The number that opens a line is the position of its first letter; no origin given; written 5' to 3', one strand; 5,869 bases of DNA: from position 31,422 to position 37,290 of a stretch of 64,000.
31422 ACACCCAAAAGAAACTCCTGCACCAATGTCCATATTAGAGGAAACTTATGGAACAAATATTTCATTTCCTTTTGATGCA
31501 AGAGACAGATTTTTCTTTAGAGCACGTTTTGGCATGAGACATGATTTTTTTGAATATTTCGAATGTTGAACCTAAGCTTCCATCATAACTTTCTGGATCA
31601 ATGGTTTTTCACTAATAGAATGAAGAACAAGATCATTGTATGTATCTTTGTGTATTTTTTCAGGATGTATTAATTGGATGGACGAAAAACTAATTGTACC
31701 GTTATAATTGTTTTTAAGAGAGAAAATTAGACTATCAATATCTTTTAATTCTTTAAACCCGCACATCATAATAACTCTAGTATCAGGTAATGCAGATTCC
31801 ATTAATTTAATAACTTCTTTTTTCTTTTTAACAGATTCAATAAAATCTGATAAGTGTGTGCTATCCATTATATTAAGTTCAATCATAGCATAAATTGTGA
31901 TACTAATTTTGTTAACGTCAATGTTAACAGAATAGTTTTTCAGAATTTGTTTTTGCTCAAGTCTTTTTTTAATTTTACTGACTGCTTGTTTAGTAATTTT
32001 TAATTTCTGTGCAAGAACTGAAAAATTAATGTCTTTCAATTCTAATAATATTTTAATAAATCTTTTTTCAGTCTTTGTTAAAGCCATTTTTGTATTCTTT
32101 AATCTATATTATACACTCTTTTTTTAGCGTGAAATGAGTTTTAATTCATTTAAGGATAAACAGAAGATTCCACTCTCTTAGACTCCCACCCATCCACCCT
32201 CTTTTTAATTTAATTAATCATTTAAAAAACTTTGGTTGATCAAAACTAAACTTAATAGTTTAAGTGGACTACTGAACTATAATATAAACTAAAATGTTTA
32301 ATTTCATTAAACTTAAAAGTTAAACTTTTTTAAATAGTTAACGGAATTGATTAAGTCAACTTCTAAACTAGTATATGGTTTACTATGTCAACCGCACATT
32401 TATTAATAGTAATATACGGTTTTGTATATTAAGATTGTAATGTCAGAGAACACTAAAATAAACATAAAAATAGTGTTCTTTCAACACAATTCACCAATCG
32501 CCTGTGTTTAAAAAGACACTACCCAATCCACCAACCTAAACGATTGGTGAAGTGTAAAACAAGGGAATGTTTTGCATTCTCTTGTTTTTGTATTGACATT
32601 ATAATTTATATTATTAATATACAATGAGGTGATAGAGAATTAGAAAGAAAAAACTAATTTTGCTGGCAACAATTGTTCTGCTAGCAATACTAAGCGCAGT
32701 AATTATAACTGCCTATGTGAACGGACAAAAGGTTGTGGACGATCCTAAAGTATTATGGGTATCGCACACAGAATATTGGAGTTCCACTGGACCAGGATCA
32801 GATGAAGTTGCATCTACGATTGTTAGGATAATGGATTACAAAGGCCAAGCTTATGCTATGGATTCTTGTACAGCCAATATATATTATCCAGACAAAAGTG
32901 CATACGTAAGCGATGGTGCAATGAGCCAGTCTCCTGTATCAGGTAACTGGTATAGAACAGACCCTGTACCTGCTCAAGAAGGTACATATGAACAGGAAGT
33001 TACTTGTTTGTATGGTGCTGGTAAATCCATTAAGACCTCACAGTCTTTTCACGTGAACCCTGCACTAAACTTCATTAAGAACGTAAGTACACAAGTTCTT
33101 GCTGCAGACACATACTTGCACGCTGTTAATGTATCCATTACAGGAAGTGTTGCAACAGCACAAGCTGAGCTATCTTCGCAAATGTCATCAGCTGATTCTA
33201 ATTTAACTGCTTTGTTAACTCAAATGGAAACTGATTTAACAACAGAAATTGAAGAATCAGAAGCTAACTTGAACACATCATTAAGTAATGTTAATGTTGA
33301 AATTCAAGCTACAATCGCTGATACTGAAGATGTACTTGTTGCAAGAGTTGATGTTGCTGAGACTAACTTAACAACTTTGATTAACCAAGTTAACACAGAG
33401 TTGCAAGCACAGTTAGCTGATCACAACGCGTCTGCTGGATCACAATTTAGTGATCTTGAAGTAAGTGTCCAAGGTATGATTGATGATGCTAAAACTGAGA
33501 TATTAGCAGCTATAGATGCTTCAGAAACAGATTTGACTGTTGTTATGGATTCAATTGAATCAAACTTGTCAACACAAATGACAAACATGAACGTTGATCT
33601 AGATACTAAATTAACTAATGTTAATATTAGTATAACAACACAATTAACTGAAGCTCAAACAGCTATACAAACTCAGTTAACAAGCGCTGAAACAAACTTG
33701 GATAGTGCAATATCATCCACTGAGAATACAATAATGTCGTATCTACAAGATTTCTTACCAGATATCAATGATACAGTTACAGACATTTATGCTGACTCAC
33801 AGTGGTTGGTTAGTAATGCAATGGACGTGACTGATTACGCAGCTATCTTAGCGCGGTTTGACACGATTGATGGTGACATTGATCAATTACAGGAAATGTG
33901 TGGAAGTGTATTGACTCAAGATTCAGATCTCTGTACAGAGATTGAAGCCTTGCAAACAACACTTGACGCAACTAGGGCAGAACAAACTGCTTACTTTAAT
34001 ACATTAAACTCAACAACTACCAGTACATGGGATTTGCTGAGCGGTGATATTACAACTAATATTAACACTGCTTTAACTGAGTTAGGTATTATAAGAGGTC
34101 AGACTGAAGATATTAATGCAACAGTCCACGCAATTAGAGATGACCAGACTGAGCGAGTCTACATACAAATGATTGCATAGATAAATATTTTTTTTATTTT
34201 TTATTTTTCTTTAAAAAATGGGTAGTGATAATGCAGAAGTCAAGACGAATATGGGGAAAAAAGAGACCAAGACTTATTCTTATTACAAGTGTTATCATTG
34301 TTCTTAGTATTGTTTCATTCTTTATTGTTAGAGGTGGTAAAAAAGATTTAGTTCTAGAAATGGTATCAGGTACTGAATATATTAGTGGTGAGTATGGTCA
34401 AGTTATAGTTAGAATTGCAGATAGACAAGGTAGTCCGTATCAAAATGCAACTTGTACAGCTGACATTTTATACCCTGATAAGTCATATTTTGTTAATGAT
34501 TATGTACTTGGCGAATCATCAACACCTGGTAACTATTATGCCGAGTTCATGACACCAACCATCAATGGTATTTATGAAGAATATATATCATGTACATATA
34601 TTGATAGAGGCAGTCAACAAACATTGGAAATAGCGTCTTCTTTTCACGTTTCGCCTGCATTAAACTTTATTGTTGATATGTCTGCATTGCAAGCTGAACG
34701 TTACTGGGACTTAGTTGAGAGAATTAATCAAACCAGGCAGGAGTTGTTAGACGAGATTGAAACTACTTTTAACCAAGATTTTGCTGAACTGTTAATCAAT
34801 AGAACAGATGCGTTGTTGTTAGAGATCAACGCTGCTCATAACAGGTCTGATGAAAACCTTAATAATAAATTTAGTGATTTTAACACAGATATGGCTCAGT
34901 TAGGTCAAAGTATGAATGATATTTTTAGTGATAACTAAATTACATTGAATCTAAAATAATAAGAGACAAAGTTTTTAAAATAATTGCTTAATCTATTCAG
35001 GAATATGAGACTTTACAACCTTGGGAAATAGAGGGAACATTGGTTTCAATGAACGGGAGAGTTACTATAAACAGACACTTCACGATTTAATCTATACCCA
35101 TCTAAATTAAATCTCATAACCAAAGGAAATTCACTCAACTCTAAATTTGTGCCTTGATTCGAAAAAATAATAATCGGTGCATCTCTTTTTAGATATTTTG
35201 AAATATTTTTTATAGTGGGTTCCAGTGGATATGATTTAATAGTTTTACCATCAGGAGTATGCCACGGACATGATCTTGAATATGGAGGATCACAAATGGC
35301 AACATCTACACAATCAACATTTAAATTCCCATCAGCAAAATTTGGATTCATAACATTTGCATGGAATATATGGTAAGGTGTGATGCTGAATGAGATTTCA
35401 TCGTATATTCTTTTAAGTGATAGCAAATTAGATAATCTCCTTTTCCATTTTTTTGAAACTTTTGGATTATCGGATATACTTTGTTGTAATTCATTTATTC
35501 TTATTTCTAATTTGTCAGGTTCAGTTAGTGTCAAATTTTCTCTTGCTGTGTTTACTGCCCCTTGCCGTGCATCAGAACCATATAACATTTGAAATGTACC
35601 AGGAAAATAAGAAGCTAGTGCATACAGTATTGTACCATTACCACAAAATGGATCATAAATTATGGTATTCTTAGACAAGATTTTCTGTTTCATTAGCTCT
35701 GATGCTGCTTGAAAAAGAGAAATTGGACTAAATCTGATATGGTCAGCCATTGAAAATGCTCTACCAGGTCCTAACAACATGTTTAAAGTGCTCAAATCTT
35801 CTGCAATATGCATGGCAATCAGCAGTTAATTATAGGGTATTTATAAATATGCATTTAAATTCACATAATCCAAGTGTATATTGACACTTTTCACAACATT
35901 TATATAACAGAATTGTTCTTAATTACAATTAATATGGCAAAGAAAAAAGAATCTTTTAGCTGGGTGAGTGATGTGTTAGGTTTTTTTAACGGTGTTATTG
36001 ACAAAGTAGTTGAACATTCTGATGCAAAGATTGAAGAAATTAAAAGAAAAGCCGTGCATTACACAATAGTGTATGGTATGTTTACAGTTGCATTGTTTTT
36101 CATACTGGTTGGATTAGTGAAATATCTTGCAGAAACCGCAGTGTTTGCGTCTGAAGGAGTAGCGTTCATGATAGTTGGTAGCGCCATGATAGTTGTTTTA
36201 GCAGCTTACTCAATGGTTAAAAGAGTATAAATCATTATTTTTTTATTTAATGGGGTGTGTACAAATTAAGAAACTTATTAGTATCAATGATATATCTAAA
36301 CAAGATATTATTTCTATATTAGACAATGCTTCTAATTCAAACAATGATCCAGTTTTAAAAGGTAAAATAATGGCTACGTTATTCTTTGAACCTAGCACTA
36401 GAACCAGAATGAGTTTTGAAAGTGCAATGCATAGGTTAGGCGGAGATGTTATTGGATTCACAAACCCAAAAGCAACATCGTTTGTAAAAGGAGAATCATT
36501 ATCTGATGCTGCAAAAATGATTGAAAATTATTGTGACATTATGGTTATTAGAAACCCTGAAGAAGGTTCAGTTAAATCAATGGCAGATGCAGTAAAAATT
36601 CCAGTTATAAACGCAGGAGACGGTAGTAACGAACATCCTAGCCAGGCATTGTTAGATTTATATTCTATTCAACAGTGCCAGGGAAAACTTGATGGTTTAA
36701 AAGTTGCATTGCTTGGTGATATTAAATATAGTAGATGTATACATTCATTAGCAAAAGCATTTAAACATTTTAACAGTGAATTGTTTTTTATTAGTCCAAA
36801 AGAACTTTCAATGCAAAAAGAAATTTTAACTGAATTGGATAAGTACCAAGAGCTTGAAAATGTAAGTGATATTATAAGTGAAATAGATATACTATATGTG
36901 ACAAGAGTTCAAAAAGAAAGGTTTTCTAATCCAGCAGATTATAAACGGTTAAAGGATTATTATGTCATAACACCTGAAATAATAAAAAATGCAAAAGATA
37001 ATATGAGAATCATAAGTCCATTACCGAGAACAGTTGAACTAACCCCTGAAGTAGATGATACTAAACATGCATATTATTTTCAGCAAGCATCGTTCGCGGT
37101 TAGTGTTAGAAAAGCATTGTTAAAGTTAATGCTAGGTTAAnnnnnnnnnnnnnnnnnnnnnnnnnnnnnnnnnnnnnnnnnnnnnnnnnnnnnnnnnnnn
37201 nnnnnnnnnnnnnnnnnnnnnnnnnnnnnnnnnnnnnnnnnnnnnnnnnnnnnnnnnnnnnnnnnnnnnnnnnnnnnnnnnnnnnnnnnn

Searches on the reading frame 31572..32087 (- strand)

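Call 38: search_protein_families(library=pfam, proteins=[window:31572-32087:-], max_evalue=0.001)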
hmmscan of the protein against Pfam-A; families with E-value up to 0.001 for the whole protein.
window:31572-32087:- (171 aa): 1 family
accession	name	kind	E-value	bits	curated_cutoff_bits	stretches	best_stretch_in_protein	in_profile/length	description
PF01047.28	MarR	-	4.2e-05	23.8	24.6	1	3-49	1-47/59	MarR family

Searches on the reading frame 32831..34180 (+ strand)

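Call 38: search_protein_families(library=pfam, proteins=[window:32831-34180:+], max_evalue=0.001)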
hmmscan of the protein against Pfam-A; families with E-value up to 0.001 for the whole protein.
window:32831-34180:+ (449 aa): 2 families
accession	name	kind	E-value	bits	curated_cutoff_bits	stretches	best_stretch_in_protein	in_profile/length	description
PF01442.23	Apolipoprotein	-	1.4e-09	38.4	90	2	165-307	27-169/190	Apolipoprotein A1/A4/E domain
PF04513.17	Baculo_PEP_C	-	1.3e-08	35.4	38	0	246-316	7-83/140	Baculovirus polyhedron envelope protein, PEP, C terminus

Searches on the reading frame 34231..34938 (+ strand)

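Call 38: search_protein_families(library=pfam, proteins=[window:34231-34938:+], max_evalue=0.001)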
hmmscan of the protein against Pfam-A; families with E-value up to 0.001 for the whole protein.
window:34231-34938:+ (235 aa): 0 families

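Call 42: search_protein_families(library=pfam, proteins=[window:34231-34938:+], max_evalue=5)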
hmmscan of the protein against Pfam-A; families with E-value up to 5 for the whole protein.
window:34231-34938:+ (235 aa): 1 family
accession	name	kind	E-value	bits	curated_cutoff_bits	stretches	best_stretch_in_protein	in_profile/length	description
PF05400.18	FliT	-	0.28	12.5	29.5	1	152-226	3-77/85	Flagellar protein FliT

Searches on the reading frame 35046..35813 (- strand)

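Call 38: search_protein_families(library=pfam, proteins=[window:35046-35813:-], max_evalue=0.001)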
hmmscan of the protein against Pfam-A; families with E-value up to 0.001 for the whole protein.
window:35046-35813:- (255 aa): 4 families
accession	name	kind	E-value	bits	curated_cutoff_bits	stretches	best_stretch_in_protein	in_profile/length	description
PF11599.14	AviRa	-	5e-18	65.8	25.7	1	33-231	38-223/232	RRNA methyltransferase AviRa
PF01170.24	UPF0020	-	1.1e-05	25.7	22.3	0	47-100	27-102/197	RMKL-like, methyltransferase domain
PF13847.12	Methyltransf_31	-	3.5e-05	23.9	27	1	47-111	2-65/145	Methyltransferase domain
PF02384.22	N6_Mtase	-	0.00095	19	20.4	0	30-108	31-111/311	N-6 DNA Methylase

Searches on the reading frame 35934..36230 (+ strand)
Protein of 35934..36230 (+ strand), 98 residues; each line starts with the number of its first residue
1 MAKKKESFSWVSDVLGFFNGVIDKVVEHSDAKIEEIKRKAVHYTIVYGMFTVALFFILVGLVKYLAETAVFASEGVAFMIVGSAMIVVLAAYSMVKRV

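Call 38: search_protein_families(library=pfam, proteins=[window:35934-36230:+], max_evalue=0.001)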
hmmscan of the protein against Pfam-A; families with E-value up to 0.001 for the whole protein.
window:35934-36230:+ (98 aa): 1 family
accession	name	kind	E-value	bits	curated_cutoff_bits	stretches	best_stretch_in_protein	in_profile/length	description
PF07332.16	Phage_holin_3_6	-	0.00068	20.1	28.4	1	34-92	24-86/116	Putative Actinobacterial Holin-X, holin superfamily III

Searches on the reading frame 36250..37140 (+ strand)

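Call 38: search_protein_families(library=pfam, proteins=[window:36250-37140:+], max_evalue=0.001)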
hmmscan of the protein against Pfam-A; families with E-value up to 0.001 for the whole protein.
window:36250-37140:+ (296 aa): 2 families
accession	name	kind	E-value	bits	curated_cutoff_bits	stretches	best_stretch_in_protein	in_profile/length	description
PF02729.26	OTCace_N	-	1.2e-45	155.6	29.9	1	7-142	1-148/148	Aspartate/ornithine carbamoyltransferase, carbamoyl-P binding domain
PF00185.30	OTCace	-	4.4e-25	89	29.4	1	148-293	1-156/157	Aspartate/ornithine carbamoyltransferase, Asp/Orn binding domain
